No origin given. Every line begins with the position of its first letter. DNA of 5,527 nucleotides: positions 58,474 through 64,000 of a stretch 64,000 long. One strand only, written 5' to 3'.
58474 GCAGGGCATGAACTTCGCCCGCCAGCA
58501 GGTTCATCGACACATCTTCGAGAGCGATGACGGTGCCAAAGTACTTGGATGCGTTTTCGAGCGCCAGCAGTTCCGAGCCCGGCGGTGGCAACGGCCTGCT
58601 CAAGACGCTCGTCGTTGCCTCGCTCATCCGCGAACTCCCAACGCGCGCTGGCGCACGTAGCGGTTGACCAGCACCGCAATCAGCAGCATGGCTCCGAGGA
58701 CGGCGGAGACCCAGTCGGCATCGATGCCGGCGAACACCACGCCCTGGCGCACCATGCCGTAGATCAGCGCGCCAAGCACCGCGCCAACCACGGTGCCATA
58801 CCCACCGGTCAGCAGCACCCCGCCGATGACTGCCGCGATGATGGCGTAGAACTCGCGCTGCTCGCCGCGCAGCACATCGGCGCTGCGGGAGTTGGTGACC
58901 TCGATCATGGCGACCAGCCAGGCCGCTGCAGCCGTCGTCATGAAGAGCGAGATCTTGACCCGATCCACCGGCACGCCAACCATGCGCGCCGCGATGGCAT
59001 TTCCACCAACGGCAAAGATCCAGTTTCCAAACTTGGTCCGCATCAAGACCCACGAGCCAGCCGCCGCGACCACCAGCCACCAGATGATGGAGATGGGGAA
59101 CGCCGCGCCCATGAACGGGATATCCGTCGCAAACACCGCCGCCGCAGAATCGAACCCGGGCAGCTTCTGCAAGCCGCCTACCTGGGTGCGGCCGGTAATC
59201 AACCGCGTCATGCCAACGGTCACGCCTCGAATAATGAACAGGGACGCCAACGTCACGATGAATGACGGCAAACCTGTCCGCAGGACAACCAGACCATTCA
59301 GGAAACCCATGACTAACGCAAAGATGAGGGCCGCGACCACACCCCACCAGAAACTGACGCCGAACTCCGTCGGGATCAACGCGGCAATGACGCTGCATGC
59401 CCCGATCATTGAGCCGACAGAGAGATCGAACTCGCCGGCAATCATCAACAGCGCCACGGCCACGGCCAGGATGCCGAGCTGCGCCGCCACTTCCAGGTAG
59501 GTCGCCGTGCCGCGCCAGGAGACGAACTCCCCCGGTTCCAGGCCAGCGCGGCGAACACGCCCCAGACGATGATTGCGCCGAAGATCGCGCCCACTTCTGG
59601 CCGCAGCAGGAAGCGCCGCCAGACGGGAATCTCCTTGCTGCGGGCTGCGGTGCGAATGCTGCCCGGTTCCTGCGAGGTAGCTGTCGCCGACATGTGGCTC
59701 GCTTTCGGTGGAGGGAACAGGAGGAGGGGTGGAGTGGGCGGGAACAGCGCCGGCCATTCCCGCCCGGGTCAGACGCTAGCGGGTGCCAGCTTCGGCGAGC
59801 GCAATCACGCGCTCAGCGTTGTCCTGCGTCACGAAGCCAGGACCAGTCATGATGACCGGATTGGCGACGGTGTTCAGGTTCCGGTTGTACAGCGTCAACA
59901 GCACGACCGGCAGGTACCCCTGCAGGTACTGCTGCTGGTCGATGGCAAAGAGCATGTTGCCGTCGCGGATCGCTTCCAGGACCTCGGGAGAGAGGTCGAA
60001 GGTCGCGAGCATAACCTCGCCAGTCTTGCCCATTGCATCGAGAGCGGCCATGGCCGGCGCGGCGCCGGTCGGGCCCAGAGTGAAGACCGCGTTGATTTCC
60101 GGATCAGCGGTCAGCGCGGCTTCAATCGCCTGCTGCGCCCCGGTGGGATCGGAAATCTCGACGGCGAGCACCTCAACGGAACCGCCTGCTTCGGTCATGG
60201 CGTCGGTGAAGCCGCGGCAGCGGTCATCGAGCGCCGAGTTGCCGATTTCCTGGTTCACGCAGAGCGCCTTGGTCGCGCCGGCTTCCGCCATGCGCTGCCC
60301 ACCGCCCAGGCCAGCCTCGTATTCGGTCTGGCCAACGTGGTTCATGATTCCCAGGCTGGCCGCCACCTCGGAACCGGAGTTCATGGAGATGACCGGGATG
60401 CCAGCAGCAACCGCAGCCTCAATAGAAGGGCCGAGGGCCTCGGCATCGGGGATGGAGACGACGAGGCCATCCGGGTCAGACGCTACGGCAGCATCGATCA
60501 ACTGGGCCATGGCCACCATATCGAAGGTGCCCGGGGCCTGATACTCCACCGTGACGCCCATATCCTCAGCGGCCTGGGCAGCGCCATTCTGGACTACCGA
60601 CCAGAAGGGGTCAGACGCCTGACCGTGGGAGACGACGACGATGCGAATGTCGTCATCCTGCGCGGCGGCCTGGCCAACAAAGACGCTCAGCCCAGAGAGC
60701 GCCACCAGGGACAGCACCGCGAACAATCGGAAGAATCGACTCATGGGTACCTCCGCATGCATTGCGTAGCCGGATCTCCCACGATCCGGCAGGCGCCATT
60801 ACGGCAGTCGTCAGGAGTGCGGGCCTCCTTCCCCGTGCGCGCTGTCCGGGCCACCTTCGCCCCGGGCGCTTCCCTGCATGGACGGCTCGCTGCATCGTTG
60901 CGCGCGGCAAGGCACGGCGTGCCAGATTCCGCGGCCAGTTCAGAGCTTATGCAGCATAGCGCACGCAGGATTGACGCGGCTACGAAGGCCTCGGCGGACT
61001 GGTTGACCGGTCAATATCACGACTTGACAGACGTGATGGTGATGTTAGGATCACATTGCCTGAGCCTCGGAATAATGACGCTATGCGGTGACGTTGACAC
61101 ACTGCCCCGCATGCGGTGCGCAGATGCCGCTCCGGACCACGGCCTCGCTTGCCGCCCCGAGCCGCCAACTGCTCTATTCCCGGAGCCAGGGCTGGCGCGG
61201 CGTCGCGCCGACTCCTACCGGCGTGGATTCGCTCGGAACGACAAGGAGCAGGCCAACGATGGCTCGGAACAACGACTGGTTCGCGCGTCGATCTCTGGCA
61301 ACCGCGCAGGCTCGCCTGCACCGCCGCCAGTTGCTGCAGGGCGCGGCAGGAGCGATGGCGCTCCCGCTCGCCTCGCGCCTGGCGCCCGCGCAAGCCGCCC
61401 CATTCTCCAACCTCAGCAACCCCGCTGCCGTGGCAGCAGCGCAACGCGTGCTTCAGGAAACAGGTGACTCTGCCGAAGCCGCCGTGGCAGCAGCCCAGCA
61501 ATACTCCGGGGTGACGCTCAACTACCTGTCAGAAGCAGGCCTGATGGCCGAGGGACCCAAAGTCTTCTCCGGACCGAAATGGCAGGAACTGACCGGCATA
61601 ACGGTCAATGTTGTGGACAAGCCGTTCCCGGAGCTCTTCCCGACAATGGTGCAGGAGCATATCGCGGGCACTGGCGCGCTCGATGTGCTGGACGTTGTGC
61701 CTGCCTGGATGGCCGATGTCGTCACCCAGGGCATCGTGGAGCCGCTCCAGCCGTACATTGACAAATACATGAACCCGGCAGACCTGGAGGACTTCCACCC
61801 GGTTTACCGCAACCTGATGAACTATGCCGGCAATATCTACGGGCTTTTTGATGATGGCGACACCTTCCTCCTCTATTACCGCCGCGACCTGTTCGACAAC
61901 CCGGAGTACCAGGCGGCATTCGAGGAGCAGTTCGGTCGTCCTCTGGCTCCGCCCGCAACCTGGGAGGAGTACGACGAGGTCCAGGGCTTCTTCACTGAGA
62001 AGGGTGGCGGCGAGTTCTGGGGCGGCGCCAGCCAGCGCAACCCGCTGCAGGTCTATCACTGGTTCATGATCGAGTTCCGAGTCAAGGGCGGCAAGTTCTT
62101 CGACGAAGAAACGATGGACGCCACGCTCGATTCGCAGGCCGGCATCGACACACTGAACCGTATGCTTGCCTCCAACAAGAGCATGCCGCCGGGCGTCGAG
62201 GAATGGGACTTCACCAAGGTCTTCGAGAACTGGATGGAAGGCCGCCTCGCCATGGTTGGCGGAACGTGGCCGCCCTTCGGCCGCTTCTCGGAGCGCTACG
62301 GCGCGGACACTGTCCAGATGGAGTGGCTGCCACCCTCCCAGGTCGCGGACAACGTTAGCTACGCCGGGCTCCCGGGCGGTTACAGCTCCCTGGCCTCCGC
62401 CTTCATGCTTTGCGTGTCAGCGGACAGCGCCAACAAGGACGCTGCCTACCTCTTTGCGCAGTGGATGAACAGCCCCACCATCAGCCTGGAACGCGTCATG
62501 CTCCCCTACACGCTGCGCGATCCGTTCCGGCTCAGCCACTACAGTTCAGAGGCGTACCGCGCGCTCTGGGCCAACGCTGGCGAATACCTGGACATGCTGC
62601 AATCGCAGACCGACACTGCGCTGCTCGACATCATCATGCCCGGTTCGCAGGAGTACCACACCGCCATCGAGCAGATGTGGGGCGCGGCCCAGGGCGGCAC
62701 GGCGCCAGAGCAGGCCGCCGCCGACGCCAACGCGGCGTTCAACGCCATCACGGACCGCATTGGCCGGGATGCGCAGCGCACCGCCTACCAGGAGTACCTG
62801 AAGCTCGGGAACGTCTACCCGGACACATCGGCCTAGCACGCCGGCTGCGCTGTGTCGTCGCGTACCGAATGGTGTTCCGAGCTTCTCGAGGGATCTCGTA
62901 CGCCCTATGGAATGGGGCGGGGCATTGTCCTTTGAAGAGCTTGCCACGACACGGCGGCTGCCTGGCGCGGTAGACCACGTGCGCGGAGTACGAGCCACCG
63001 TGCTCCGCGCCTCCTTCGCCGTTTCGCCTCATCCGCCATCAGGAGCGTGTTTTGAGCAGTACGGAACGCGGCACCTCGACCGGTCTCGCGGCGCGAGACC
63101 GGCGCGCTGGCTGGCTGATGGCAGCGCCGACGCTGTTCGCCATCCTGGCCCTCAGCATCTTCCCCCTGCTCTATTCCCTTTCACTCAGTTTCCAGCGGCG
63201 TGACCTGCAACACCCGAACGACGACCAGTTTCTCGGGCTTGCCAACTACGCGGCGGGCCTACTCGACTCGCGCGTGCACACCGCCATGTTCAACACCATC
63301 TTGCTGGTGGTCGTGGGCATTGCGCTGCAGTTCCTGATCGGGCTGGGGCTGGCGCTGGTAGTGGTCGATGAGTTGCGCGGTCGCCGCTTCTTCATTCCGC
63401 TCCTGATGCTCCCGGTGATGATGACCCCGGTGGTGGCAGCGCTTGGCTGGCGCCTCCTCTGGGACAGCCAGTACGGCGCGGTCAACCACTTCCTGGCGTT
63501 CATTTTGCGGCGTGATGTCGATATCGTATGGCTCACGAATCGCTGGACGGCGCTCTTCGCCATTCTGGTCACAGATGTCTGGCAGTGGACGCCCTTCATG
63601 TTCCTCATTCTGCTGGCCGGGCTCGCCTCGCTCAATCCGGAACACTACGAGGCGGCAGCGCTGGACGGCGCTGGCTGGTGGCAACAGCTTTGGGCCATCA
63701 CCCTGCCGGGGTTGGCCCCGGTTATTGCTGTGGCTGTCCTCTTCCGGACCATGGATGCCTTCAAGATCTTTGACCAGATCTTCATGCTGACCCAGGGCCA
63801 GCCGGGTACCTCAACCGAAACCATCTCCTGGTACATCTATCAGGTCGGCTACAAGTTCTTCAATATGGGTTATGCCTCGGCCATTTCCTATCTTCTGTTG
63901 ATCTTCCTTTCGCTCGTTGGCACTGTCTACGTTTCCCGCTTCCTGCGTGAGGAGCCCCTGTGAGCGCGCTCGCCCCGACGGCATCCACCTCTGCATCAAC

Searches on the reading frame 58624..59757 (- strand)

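Call 29: search_protein_families(library=pfam, proteins=[window:58624-59757:-], max_evalue=0.0001)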
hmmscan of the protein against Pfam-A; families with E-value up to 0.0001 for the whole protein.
window:58624-59757:- (377 aa): 1 family
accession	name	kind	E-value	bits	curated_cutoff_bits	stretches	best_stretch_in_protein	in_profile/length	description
PF02653.21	BPD_transp_2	-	4.2e-44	151.1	26.8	1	86-362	4-269/269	Branched-chain amino acid transport system / permease component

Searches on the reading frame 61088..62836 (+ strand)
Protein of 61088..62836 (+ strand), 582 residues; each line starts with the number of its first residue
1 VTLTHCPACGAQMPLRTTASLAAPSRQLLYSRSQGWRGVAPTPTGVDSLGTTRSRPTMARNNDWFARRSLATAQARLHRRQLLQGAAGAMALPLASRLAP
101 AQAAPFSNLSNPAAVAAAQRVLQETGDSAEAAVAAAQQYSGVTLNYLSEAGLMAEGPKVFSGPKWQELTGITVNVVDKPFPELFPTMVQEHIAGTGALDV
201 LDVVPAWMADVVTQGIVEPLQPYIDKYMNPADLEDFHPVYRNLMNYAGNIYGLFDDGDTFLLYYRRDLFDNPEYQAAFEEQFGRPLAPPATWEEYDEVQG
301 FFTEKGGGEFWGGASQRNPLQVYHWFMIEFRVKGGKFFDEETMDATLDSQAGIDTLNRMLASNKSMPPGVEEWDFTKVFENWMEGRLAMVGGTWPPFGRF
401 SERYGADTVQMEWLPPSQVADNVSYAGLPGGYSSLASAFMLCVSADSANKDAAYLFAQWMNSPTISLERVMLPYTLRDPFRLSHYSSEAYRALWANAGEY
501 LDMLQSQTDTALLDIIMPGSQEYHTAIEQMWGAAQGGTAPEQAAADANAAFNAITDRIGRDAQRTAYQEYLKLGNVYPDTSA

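Call 29: search_protein_families(library=pfam, proteins=[window:61088-62836:+], max_evalue=0.0001)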
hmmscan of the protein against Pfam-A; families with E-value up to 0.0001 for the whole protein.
window:61088-62836:+ (582 aa): 1 family
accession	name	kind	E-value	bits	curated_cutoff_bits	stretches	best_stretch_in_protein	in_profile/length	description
PF01547.30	SBP_bac_1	-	4.6e-24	86.4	26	1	164-463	16-303/307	Bacterial extracellular solute-binding protein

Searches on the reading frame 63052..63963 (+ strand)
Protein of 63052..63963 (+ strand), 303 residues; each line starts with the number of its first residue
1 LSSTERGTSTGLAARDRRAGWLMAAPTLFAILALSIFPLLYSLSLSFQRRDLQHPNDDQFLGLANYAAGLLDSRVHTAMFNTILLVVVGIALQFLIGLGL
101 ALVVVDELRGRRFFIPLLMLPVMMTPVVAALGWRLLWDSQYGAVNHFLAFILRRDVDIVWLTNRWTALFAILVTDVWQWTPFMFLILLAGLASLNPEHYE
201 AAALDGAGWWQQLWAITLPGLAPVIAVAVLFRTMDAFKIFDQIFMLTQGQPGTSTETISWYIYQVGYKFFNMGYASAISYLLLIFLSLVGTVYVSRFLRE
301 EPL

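Call 29: search_protein_families(library=pfam, proteins=[window:63052-63963:+], max_evalue=0.0001)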
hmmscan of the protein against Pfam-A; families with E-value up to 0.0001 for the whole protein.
window:63052-63963:+ (303 aa): 1 family
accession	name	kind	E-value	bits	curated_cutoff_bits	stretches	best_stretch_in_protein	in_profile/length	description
PF00528.27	BPD_transp_1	-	2.1e-13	50.8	26.4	1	114-298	24-182/184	Binding-protein-dependent transport system inner membrane component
